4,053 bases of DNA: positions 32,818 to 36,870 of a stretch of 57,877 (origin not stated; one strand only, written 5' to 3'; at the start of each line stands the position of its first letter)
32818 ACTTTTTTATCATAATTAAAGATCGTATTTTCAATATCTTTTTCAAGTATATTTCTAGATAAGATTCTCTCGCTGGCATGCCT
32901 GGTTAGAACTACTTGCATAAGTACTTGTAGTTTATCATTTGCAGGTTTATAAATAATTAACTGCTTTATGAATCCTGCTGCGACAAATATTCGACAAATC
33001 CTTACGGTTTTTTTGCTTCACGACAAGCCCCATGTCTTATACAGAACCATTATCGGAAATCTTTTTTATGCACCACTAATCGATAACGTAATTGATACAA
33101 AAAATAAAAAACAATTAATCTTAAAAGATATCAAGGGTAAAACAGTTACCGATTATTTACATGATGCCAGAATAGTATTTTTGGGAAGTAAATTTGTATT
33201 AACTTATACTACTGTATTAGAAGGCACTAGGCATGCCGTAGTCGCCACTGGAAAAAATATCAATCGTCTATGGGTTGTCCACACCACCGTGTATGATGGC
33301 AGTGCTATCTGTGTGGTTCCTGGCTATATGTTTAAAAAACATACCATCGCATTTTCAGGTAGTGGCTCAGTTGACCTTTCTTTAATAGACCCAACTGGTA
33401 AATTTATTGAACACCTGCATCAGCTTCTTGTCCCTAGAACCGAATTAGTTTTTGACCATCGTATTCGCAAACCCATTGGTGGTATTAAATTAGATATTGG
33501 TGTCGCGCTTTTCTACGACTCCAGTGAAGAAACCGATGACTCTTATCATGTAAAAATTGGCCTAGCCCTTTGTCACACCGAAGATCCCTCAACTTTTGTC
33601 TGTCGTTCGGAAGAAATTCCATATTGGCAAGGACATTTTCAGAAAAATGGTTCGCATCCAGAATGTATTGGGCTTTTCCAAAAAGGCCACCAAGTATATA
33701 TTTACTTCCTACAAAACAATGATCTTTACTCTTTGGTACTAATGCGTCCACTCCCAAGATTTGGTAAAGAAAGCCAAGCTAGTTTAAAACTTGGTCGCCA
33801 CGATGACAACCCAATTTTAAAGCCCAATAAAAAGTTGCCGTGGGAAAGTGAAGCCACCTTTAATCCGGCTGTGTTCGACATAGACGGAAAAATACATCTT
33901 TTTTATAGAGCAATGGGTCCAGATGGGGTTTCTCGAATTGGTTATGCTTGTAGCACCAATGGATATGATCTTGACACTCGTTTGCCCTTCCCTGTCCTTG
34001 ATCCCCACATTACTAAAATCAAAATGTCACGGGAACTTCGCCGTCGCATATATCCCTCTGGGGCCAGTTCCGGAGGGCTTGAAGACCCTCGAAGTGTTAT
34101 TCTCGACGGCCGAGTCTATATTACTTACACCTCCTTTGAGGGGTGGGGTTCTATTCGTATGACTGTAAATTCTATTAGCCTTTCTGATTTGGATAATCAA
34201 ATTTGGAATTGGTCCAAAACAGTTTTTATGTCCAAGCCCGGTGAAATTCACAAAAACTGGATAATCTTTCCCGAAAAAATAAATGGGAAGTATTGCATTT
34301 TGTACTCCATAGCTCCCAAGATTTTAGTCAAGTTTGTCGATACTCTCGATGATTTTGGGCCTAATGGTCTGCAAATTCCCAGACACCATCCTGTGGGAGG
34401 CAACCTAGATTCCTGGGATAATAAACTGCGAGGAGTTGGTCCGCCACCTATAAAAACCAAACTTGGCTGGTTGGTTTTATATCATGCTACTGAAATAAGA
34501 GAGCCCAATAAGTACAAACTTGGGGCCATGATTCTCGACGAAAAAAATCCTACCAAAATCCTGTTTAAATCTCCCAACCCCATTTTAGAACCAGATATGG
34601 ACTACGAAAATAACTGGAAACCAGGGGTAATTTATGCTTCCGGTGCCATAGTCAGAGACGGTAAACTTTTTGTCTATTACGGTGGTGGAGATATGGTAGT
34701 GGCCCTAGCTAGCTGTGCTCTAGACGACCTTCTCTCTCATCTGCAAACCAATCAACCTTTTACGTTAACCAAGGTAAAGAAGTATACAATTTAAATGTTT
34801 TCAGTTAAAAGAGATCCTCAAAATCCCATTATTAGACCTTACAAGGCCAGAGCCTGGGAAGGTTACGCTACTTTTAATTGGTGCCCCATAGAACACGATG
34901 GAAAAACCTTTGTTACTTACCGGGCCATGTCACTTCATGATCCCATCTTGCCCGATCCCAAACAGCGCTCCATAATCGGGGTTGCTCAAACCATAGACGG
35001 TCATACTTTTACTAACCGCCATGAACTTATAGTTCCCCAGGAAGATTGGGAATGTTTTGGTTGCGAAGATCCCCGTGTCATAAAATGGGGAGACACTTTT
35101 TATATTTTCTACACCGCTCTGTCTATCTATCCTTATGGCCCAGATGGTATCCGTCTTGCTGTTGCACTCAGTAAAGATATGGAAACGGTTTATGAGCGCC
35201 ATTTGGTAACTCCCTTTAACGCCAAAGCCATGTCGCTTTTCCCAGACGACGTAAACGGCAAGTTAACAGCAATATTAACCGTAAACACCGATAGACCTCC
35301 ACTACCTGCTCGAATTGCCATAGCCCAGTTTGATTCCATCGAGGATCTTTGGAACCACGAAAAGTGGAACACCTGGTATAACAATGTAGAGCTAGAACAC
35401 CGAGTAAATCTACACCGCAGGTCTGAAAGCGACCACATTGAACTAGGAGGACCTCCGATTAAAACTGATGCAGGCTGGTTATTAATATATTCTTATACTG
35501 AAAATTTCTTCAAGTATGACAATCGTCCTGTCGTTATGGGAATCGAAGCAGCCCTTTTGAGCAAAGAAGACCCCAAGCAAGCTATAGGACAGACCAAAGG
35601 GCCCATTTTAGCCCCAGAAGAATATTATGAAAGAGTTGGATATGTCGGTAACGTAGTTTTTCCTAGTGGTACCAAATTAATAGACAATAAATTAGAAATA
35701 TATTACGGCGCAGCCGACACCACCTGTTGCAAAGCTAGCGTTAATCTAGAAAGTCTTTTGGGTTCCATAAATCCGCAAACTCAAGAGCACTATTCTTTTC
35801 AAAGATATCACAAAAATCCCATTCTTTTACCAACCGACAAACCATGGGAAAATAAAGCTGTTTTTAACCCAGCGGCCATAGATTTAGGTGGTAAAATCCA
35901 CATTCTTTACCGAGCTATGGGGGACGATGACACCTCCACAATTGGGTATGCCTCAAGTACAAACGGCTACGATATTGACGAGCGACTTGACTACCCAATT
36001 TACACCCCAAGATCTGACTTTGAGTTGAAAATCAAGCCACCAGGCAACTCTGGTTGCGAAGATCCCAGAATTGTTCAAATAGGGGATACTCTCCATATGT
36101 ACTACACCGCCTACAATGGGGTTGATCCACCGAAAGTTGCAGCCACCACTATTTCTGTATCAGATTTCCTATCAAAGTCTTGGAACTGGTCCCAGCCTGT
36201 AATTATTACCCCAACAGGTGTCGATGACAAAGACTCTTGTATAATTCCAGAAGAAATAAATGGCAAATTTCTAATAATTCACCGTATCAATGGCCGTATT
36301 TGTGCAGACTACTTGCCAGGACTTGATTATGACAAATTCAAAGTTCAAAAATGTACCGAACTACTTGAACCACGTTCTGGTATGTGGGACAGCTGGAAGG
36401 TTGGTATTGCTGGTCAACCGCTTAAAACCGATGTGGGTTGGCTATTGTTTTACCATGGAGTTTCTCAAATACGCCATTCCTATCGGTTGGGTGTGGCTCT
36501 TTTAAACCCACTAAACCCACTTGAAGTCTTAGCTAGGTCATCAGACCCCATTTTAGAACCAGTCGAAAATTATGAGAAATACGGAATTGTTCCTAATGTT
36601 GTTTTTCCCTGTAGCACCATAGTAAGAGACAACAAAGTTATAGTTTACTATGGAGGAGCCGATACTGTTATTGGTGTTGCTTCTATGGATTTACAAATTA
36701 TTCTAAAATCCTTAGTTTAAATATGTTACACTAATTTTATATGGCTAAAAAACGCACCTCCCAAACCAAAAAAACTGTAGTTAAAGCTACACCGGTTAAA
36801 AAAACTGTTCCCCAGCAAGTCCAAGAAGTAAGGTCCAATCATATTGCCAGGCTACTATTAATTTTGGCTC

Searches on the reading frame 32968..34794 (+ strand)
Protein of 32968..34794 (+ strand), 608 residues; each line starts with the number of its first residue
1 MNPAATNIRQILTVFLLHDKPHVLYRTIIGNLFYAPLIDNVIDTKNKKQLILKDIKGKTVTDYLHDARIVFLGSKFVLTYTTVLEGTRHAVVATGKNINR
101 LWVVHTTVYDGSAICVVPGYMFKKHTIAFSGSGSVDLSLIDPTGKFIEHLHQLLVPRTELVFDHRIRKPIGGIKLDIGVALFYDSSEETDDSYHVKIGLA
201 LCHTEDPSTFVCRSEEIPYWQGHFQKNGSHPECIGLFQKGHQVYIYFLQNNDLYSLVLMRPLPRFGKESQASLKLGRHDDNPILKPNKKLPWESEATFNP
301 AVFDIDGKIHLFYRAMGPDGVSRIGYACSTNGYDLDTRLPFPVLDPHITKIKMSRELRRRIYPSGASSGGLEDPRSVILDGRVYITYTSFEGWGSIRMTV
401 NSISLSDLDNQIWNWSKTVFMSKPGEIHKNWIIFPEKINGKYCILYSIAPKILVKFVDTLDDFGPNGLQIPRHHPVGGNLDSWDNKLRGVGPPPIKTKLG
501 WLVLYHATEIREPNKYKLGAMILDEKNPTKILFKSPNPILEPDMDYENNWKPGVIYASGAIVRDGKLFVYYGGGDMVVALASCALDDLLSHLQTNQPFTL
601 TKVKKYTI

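Call 55: search_protein_families(library=pfam, proteins=[window:32968-34794:+], max_evalue=0.0001)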
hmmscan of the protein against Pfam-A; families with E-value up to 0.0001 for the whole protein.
window:32968-34794:+ (608 aa): 1 family
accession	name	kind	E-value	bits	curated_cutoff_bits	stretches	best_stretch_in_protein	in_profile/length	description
PF04041.19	Glyco_hydro_130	-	4.3e-39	134.8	26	1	278-592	5-318/320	beta-1,4-mannooligosaccharide phosphorylase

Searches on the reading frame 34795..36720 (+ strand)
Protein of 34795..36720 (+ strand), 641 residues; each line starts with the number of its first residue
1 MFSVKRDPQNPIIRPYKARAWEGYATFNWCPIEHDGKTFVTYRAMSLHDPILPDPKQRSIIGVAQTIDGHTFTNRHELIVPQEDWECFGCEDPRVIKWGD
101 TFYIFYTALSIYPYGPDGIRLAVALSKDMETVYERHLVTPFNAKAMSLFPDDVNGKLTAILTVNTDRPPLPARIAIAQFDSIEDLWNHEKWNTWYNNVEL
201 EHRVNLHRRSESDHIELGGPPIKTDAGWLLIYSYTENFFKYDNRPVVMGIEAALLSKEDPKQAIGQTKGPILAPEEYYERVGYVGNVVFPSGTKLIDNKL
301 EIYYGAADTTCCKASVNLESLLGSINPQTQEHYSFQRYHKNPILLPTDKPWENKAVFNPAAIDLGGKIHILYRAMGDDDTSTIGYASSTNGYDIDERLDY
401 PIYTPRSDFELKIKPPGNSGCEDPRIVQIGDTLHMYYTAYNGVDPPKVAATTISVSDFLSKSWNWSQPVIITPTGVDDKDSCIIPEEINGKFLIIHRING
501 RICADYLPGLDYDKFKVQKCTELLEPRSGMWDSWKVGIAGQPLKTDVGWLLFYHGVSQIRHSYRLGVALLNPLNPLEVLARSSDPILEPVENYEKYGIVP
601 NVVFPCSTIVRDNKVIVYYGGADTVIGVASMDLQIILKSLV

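Call 55: search_protein_families(library=pfam, proteins=[window:34795-36720:+], max_evalue=0.0001)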
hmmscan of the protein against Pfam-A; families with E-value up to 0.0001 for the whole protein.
window:34795-36720:+ (641 aa): 1 family
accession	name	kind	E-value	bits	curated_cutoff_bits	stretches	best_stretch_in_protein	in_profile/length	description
PF04041.19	Glyco_hydro_130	-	1.9e-88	296.9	26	2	352-638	31-316/320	beta-1,4-mannooligosaccharide phosphorylase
